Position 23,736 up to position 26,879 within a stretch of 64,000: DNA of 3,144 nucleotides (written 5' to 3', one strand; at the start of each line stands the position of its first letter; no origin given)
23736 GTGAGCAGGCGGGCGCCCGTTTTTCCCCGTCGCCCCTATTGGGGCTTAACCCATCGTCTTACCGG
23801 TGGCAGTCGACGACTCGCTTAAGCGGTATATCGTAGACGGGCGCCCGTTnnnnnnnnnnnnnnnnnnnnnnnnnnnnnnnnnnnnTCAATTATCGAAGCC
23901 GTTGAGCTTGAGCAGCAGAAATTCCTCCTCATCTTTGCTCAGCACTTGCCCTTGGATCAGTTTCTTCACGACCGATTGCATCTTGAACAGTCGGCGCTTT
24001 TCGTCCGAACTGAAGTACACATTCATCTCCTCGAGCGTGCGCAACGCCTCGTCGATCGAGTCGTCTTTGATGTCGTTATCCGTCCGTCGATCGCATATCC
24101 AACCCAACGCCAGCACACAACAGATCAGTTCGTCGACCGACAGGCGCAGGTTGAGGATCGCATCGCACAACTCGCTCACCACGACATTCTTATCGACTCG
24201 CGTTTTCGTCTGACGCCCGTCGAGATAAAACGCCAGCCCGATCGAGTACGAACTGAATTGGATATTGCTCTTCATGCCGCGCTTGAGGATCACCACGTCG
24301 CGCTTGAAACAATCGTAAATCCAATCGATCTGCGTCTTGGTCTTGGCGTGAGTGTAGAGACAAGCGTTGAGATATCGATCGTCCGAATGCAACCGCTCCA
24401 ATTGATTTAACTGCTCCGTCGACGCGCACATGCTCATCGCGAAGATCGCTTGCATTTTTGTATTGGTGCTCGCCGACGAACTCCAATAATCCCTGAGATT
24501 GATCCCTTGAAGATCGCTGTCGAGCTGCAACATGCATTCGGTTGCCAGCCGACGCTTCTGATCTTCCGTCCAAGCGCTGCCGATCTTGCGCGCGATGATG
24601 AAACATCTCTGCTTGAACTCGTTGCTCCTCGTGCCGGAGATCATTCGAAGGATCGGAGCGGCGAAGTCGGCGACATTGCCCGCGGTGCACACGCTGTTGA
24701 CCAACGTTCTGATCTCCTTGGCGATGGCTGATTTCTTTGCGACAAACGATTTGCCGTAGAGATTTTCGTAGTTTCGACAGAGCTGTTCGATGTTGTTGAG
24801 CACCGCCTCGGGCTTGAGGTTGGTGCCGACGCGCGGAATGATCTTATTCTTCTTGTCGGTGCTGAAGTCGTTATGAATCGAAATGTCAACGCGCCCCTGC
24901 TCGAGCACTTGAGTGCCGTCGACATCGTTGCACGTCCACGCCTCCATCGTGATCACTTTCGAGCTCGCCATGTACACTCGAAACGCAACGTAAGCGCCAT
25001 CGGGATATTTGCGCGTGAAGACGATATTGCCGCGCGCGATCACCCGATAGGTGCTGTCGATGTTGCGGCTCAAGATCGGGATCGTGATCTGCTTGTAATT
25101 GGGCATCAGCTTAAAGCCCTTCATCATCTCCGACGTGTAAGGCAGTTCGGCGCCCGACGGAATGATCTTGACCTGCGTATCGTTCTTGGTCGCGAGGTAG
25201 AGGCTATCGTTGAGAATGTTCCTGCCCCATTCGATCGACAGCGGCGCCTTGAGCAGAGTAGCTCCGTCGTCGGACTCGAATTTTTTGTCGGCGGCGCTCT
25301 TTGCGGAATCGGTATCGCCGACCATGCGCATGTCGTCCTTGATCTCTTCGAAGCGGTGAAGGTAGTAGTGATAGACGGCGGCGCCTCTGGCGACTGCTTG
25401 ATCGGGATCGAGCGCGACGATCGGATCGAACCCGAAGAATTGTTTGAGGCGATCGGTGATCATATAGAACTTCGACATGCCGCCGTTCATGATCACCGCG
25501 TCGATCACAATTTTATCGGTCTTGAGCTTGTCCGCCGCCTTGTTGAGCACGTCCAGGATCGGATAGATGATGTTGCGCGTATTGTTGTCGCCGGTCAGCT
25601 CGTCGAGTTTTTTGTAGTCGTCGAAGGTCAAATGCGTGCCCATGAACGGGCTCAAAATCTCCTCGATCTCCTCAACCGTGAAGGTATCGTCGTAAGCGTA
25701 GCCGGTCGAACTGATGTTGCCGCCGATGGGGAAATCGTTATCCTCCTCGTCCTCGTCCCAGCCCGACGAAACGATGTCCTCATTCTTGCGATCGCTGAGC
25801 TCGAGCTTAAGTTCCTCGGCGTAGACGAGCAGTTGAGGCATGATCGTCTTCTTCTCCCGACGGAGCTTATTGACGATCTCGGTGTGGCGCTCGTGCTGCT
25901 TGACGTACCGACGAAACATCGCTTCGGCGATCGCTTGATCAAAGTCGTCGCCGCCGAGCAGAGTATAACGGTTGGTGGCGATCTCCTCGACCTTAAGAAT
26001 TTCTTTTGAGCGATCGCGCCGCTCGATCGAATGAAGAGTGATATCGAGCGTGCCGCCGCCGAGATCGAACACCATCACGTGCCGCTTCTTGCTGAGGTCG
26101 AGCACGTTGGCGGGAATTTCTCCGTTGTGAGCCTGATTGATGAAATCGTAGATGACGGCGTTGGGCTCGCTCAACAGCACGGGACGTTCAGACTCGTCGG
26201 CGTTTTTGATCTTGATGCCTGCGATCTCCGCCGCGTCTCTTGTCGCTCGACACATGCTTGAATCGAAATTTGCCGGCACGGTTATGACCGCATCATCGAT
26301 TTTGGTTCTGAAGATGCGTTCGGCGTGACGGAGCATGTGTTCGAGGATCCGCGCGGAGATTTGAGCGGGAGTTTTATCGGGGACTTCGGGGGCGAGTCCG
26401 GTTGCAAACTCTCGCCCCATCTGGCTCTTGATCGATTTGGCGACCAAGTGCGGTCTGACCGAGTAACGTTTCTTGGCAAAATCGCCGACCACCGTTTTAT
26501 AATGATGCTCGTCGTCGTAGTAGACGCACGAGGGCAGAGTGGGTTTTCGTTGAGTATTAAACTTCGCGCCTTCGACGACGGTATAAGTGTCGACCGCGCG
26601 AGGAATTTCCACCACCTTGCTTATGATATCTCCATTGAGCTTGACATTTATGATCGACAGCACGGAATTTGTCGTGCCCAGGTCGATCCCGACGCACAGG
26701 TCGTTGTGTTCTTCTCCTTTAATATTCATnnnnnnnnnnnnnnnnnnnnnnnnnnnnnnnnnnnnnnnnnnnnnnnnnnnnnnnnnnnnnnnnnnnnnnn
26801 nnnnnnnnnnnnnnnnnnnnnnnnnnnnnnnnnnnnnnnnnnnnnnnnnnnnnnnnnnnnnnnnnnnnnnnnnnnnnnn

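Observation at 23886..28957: Non-canonical Hsp70 operon: beta-CASP MBL nuclease, GrpE-like protein, and Hsp70-like ATPase with a 300-aa helical tail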

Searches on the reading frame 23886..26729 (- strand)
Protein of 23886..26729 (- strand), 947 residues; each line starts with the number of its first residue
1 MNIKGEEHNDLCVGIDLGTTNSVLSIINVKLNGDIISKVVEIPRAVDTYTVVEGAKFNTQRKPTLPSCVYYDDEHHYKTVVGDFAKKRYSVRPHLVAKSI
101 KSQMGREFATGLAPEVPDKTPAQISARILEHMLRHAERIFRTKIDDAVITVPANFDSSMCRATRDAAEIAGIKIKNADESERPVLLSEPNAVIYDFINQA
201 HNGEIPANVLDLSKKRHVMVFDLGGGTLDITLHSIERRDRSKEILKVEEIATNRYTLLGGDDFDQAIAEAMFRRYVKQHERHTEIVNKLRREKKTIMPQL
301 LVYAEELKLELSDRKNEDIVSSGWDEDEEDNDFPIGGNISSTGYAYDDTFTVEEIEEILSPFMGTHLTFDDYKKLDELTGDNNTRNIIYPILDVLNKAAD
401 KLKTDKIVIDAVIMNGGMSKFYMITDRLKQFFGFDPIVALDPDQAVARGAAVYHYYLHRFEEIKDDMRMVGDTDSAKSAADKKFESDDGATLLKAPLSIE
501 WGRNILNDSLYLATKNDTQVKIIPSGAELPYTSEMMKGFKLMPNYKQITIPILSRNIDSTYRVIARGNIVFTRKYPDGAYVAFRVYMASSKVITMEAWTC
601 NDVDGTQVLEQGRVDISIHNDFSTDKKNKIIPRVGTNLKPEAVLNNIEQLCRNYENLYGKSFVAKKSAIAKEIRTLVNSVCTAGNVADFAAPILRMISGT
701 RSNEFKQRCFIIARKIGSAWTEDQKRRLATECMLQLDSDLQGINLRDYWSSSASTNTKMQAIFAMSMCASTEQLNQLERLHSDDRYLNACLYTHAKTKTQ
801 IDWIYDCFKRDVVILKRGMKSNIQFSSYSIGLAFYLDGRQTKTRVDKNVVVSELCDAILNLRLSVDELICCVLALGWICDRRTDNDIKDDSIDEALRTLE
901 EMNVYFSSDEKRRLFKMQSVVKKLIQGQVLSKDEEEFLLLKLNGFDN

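Call 3: search_protein_families(library=pfam, proteins=[window:23886-26729:-], max_evalue=0.1)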
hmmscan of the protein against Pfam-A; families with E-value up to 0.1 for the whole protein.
window:23886-26729:- (947 aa): 2 families
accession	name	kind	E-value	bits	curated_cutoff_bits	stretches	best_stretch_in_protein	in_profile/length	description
PF00012.26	HSP70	-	4.4e-43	147.8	20.6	2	13-319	2-275/599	Hsp70 protein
PF06723.19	MreB_Mbl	-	1.3e-08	34.5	27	1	385-457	251-322/327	MreB/Mbl protein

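Call 4: search_protein_families(library=padloc, proteins=[window:23886-26729:-], max_evalue=0.1)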
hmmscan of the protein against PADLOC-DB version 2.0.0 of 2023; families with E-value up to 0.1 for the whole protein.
window:23886-26729:- (947 aa): 1 family
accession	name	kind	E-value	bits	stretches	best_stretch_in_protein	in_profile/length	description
PDLC04731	PDC-M61B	-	0.00018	18.4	1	215-314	347-447/588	-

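Call 5: search_protein_families(library=ncbifam, proteins=[window:23886-26729:-], max_evalue=0.1)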
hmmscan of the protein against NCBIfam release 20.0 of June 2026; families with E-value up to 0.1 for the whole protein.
window:23886-26729:- (947 aa): 11 families
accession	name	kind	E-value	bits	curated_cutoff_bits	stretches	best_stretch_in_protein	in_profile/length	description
NF001413.0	PRK00290.1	equivalog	1.7e-42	145.6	648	2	12-319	4-273/625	molecular chaperone DnaK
NF003520.0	PRK05183.1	subfamily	2e-41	142.1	620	2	9-316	18-294/621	Fe-S protein assembly chaperone HscA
TIGR02350.1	prok_dnaK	equivalog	5.4e-41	140.6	822.55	2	13-319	3-272/596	molecular chaperone DnaK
TIGR01991.1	HscA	equivalog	4.1e-40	137.9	708.55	2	13-318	2-266/600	Fe-S protein assembly chaperone HscA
NF009946.0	PRK13410.1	equivalog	1.7e-33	115.8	1019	3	120-319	111-276/669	molecular chaperone DnaK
NF002399.0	PRK01433.1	equivalog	1.1e-26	93.6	743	2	8-294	17-264/595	Fe-S protein assembly chaperone HscA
NF009947.0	PRK13411.1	equivalog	2.6e-25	88.6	1002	2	13-317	5-273/662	molecular chaperone DnaK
NF010539.0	PRK13927.1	subfamily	6.8e-07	28.5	293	0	126-275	80-198/339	rod shape-determining protein MreB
NF008673.0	PRK11678.1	equivalog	1e-06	27.9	331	1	79-270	86-262/450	molecular chaperone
TIGR00904.1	mreB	subfamily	5e-06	25.8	365.75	0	136-275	93-197/334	MreB/Mrl family cell shape determining protein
NF011660.0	PRK15080.1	equivalog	0.011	15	182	0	7-30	27-50/277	ethanolamine utilization protein EutJ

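Call 6: find_homologous_proteins(query=window:23886-26729:-)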
Query window:23886-26729:- (947 aa): 7336 proteins with E <= 0.001 among 8000 candidates; the best 120 are listed.
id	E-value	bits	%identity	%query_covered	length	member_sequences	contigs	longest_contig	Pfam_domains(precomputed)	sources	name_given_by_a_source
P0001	0.0e+0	1976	90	100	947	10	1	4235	PF00012.27,PF06723.20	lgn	-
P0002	0.0e+0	1935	88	100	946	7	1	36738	PF00012.27,PF06723.20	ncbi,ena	-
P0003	0.0e+0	1863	84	100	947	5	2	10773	PF00012.27,PF06723.20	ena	-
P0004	0.0e+0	1856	85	100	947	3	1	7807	PF00012.27,PF06723.20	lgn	-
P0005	0.0e+0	1419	100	66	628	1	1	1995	PF00012.27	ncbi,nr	ncbi:MAG: Hsp70 family protein, partial [Selenomonadaceae bacterium]|nr:Hsp70 family protein [Seleno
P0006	0.0e+0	1408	65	99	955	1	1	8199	PF00012.27,PF06723.20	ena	-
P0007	0.0e+0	1192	56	99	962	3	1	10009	PF00012.27,PF06723.20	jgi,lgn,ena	-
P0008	0.0e+0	1184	56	99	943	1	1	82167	PF00012.27,PF06723.20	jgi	-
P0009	0.0e+0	1174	56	100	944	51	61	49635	PF00012.27,PF06723.20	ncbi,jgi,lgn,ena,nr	ncbi:MAG: Hsp70 family protein [Lachnospiraceae bacterium]|jgi:molecular chaperone DnaK (HSP70)|nr:H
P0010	0.0e+0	1172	57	99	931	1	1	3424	PF00012.27,PF06723.20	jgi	-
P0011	0.0e+0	1172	56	99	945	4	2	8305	PF00012.27,PF06723.20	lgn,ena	-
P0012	0.0e+0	1170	56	99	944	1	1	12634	PF00012.27,PF06723.20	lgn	-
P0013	0.0e+0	1169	56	100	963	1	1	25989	PF00012.27,PF06723.20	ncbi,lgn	-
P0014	0.0e+0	1169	57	99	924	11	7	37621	PF00012.27,PF06723.20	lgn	-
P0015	0.0e+0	1167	55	99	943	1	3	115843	PF00012.27,PF06723.20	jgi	-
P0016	0.0e+0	1167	57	99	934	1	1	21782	PF00012.27,PF06723.20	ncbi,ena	-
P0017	0.0e+0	1167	55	99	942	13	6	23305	PF00012.27,PF06723.20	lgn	-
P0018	0.0e+0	1167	55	99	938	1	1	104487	PF00012.27,PF06723.20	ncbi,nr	ncbi:MAG: Hsp70 family protein [Lachnospiraceae bacterium]|nr:Hsp70 family protein [Lachnospiraceae 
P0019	0.0e+0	1166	55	99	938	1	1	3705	PF00012.27,PF06723.20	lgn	-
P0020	0.0e+0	1165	55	99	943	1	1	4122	PF00012.27,PF06723.20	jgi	-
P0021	0.0e+0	1165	55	99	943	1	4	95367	PF00012.27,PF06723.20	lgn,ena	-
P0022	0.0e+0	1165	55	99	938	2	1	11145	PF00012.27,PF06723.20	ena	-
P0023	0.0e+0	1164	55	99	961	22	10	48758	PF00012.27,PF06723.20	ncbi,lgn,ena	-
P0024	0.0e+0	1164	56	99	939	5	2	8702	PF00012.27,PF06723.20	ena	-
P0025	0.0e+0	1162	55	99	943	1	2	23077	PF00012.27,PF06723.20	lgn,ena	-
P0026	0.0e+0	1161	55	99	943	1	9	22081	PF00012.27,PF06723.20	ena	-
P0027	0.0e+0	1160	55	99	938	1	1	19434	PF00012.27,PF06723.20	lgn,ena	-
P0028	0.0e+0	1160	55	99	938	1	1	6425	PF00012.27,PF06723.20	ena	-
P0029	0.0e+0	1160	56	99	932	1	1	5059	PF00012.27,PF06723.20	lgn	-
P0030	0.0e+0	1160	55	99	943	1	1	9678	PF00012.27,PF06723.20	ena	-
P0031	0.0e+0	1159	55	99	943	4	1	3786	PF00012.27,PF06723.20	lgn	-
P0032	0.0e+0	1157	56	99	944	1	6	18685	PF00012.27,PF06723.20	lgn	-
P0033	0.0e+0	1157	55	99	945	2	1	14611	PF00012.27,PF06723.20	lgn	-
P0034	0.0e+0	1156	55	99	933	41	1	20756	PF00012.27,PF06723.20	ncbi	-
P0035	0.0e+0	1155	56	99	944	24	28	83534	PF00012.27,PF06723.20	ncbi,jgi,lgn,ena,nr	ncbi:MAG: Hsp70 family protein [Lachnospiraceae bacterium]|jgi:molecular chaperone DnaK (HSP70)|nr:H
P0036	0.0e+0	1155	55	99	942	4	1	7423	PF00012.27,PF06723.20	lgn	-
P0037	0.0e+0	1154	55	99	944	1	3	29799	PF00012.27,PF06723.20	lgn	-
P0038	0.0e+0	1154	55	99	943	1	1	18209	PF00012.27,PF06723.20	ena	-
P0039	0.0e+0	1154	56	99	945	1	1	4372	PF00012.27,PF06723.20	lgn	-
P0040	0.0e+0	1154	55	99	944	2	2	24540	PF00012.27,PF06723.20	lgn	-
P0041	0.0e+0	1153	55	99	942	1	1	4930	PF00012.27,PF06723.20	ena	-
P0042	0.0e+0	1153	56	99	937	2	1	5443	PF00012.27,PF06723.20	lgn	-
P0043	0.0e+0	1153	56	99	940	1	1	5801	PF00012.27,PF06723.20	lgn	-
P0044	0.0e+0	1151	55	99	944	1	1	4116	PF00012.27,PF06723.20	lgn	-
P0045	0.0e+0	1150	55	99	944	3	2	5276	PF00012.27,PF06723.20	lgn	-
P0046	0.0e+0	1150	55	99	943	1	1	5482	PF00012.27,PF06723.20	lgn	-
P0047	0.0e+0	1150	55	99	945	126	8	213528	PF00012.27,PF06723.20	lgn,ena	-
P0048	0.0e+0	1149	56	99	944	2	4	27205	PF00012.27,PF06723.20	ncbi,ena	-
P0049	0.0e+0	1148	55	99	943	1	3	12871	PF00012.27,PF06723.20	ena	-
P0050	0.0e+0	1146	55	100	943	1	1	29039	PF00012.27,PF06723.20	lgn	-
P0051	0.0e+0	1145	55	99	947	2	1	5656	PF00012.27,PF06723.20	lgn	-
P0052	0.0e+0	1145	54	99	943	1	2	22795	PF00012.27,PF06723.20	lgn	-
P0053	0.0e+0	1144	54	99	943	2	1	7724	PF00012.27,PF06723.20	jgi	jgi:molecular chaperone DnaK (HSP70)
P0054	0.0e+0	1143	54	99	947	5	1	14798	PF00012.27,PF06723.20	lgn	-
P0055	0.0e+0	1142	56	99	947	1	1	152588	PF00012.27,PF06723.20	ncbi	-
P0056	0.0e+0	1142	56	99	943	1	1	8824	PF00012.27,PF06723.20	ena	-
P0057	0.0e+0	1142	55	99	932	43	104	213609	PF00012.27,PF06723.20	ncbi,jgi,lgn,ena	jgi:molecular chaperone DnaK (HSP70)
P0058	0.0e+0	1141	55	99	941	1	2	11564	PF00012.27,PF06723.20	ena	-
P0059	0.0e+0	1140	54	99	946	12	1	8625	PF00012.27,PF06723.20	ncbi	-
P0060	0.0e+0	1140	55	99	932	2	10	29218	PF00012.27,PF06723.20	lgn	-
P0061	0.0e+0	1140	55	99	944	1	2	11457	PF00012.27,PF06723.20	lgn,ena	-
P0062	0.0e+0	1140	55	99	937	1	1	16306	PF00012.27,PF06723.20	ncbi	-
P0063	0.0e+0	1139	55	99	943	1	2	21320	PF00012.27,PF06723.20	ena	-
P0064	0.0e+0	1139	55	99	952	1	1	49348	PF00012.27,PF06723.20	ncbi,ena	-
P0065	0.0e+0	1138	55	99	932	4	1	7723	PF00012.27,PF06723.20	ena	-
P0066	0.0e+0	1135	55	99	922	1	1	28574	PF00012.27,PF06723.20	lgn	-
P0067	0.0e+0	1134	55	99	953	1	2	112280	PF00012.27,PF06723.20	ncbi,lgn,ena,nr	ncbi:MAG: Hsp70 family protein [Selenomonadaceae bacterium]|nr:Hsp70 family protein [Selenomonadacea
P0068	0.0e+0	1133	55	99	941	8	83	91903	PF00012.27,PF06723.20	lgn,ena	-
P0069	0.0e+0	1133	55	99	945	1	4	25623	PF00012.27,PF06723.20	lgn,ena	-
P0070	0.0e+0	1133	54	99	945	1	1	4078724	PF00012.27,PF06723.20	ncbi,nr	ncbi:Hsp70 family protein [Lachnospiraceae bacterium C1.1]|nr:Hsp70 family protein [Lachnospiraceae 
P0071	0.0e+0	1132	55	99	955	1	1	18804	PF00012.27,PF06723.20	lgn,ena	-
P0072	0.0e+0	1131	53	99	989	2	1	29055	PF00012.27,PF06723.20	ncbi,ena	-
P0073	0.0e+0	1130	54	99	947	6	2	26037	PF00012.27,PF06723.20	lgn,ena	-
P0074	0.0e+0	1130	55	99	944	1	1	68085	PF00012.27,PF06723.20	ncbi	-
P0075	0.0e+0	1130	55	99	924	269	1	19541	PF00012.27,PF06723.20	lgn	-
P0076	0.0e+0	1129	55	99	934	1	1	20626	PF00012.27,PF06723.20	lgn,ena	-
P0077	0.0e+0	1129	55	99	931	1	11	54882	PF00012.27,PF06723.20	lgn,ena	-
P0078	0.0e+0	1129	54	99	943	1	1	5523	PF00012.27,PF06723.20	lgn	-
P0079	0.0e+0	1128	55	99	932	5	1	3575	PF00012.27,PF06723.20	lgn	-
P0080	0.0e+0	1127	55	99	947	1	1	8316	PF00012.27,PF06723.20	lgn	-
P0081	0.0e+0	1127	54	99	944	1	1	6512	PF00012.27,PF06723.20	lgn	-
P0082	0.0e+0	1125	54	99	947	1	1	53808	PF00012.27,PF06723.20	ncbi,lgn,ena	-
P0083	0.0e+0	1125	54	99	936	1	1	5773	PF00012.27,PF06723.20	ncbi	-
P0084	0.0e+0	1123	55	99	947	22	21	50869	PF00012.27,PF06723.20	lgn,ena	-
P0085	0.0e+0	1122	54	99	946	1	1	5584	PF00012.27,PF06723.20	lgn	-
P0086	0.0e+0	1121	54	99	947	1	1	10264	PF00012.27,PF06723.20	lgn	-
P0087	0.0e+0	1121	54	99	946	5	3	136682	PF00012.27,PF06723.20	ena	-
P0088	0.0e+0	1121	55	100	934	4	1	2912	PF00012.27,PF06723.20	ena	-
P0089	0.0e+0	1120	55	99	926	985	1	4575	PF00012.27,PF06723.20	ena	-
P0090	0.0e+0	1120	54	99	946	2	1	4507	PF00012.27,PF06723.20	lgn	-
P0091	0.0e+0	1120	54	99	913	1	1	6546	PF00012.27,PF06723.20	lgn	-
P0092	0.0e+0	1117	53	99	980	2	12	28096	PF00012.27,PF06723.20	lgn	-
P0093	0.0e+0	1116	55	99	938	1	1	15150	PF00012.27,PF06723.20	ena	-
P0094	0.0e+0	1115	54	99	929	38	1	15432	PF00012.27,PF06723.20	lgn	-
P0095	0.0e+0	1111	54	99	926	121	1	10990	PF00012.27,PF06723.20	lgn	-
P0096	0.0e+0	1109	53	99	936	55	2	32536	PF00012.27,PF06723.20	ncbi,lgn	-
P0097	0.0e+0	1108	53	99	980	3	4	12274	PF00012.27,PF06723.20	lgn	-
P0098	0.0e+0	1106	54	100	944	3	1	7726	PF00012.27,PF06723.20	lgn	-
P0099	0.0e+0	1105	54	99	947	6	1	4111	PF00012.27,PF06723.20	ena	-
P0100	0.0e+0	1103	53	99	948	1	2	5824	PF00012.27,PF06723.20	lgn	-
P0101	0.0e+0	1096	54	97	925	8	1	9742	PF00012.27,PF06723.20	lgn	-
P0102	0.0e+0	1094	53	98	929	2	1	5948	PF00012.27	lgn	-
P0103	0.0e+0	1094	54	99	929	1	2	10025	PF00012.27,PF06723.20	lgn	-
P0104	0.0e+0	1094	54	99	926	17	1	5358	PF00012.27,PF06723.20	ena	-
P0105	0.0e+0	1088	53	99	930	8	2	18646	PF00012.27,PF06723.20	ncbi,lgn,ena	-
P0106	0.0e+0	1088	53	98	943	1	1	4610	PF00012.27,PF06723.20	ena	-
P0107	0.0e+0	1086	53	99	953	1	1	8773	PF00012.27,PF06723.20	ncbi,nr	ncbi:MAG: Hsp70 family protein [Selenomonadales bacterium]|nr:Hsp70 family protein [Selenomonadales 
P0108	0.0e+0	1086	55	93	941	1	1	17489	PF00012.27,PF06723.20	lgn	-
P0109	0.0e+0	1083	53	99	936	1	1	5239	PF00012.27,PF06723.20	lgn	-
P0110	0.0e+0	1083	52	99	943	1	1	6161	PF00012.27,PF06723.20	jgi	-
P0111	0.0e+0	1076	53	99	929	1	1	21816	PF00012.27,PF06723.20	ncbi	-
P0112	0.0e+0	1075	53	99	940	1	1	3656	PF00012.27,PF06723.20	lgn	-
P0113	0.0e+0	1074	53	99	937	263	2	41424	PF00012.27,PF06723.20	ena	-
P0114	0.0e+0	1073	52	99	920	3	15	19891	PF00012.27,PF06723.20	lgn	-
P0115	0.0e+0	1073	52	99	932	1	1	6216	PF00012.27,PF06723.20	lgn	-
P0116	0.0e+0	1072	52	99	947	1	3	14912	PF00012.27,PF06723.20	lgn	-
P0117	0.0e+0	1071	53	99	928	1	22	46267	PF00012.27,PF06723.20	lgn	-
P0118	0.0e+0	1068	54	99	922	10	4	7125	PF00012.27,PF06723.20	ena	-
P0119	0.0e+0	1068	51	99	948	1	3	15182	PF00012.27,PF06723.20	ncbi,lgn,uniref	ncbi:Hsp70 family protein [Clostridium sp. HCP1S3_B4]|uniref:Hsp70 family protein n=1 Tax=unclassifi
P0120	0.0e+0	1068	52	99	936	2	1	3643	PF00012.27,PF06723.20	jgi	-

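Call 12: find_encoding_contigs(protein=P0009, flank=8000, max_places=6)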
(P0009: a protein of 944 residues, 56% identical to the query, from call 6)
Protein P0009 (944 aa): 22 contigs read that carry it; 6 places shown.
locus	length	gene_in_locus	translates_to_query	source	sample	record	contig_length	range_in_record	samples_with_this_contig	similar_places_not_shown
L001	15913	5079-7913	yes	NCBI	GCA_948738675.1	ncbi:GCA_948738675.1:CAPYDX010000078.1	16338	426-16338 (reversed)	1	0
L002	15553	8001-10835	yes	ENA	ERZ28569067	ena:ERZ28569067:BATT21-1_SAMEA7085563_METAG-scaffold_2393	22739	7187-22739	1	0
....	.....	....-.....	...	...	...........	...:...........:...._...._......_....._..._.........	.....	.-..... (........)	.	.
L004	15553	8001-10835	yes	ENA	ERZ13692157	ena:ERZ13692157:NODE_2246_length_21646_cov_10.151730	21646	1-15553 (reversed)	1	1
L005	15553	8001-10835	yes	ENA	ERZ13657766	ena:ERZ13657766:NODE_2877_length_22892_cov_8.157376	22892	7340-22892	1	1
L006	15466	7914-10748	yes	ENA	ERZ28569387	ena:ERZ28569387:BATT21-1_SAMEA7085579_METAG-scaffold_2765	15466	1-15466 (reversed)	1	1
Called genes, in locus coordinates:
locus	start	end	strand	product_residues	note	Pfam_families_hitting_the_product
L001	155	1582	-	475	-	PF01235:Na_Ala_symp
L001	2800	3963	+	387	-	PF00753:Lactamase_B, PF23023:Anti-Pycsar_Apyc1 (weak), PF12706:Lactamase_B_2 (weak), PF16661:Lactamase_B_6 (weak)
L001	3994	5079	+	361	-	-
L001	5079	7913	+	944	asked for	PF06723:MreB_Mbl (faint), PF00012:HSP70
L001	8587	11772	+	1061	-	PF01841:Transglut_core (weak), PF02368:Big_2, PF26918:Ig_Eae (weak), PF02368:Big_2, PF26918:Ig_Eae (weak), PF02368:Big_2, PF19127:Choline_bind_3, PF19127:Choline_bind_3, +7 more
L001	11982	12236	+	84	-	-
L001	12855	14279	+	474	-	PF01120:Alpha_L_fucos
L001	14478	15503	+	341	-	PF03119:DNA_ligase_ZBD (faint), PF08271:Zn_Ribbon_TF (faint), PF14353:CpXC (faint)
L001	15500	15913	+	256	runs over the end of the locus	PF04536:TPM_phosphatase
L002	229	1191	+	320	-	PF12974:Phosphonate-bd, PF09084:NMT1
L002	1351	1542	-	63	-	-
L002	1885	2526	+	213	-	PF00005:ABC_tran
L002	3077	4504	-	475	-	PF01235:Na_Ala_symp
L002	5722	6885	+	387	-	PF00753:Lactamase_B, PF23023:Anti-Pycsar_Apyc1 (weak), PF12706:Lactamase_B_2 (weak), PF16661:Lactamase_B_6 (weak)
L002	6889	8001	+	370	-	-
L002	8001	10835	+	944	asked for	PF06723:MreB_Mbl (faint), PF00012:HSP70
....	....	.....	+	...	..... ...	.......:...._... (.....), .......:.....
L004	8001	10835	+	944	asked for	PF06723:MreB_Mbl (faint), PF00012:HSP70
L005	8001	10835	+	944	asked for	PF06723:MreB_Mbl (faint), PF00012:HSP70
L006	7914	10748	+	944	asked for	PF06723:MreB_Mbl (faint), PF00012:HSP70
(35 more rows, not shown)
